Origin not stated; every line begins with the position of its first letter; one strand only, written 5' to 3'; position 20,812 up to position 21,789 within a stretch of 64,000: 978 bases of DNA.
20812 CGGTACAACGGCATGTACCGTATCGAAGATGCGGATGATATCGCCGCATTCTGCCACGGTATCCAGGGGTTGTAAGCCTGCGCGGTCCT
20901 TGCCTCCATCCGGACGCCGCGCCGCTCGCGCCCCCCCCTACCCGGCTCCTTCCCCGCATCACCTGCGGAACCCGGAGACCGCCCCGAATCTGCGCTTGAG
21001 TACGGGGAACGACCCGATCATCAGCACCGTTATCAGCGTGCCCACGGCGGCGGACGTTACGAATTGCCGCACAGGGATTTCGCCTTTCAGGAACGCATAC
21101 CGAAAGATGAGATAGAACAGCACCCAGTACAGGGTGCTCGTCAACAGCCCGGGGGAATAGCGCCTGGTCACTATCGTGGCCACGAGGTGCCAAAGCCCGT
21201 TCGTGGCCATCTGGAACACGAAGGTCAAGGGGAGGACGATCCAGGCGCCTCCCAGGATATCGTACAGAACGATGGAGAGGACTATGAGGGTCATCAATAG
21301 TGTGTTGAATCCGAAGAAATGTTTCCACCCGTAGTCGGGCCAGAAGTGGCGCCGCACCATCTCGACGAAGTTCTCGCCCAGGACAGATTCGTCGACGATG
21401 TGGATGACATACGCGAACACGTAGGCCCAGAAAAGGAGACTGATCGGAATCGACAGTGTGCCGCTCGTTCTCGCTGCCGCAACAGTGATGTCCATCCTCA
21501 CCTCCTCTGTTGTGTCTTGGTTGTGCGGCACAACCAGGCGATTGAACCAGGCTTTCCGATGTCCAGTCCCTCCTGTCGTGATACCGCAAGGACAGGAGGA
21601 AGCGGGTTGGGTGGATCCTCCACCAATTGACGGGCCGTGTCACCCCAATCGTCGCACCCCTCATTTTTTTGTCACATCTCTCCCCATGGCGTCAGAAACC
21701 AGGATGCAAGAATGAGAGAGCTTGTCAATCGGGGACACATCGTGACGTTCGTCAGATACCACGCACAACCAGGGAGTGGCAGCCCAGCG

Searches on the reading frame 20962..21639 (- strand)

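Call 40: search_protein_families(library=pfam, proteins=[window:20962-21639:-], max_evalue=0.001)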
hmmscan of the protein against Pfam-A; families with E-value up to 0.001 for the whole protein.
window:20962-21639:- (226 aa): 1 family
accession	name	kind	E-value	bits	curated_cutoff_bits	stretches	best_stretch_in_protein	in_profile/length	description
PF13787.11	HXXEE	-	8.1e-10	39.9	25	1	71-176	1-111/114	Protein of unknown function with HXXEE motif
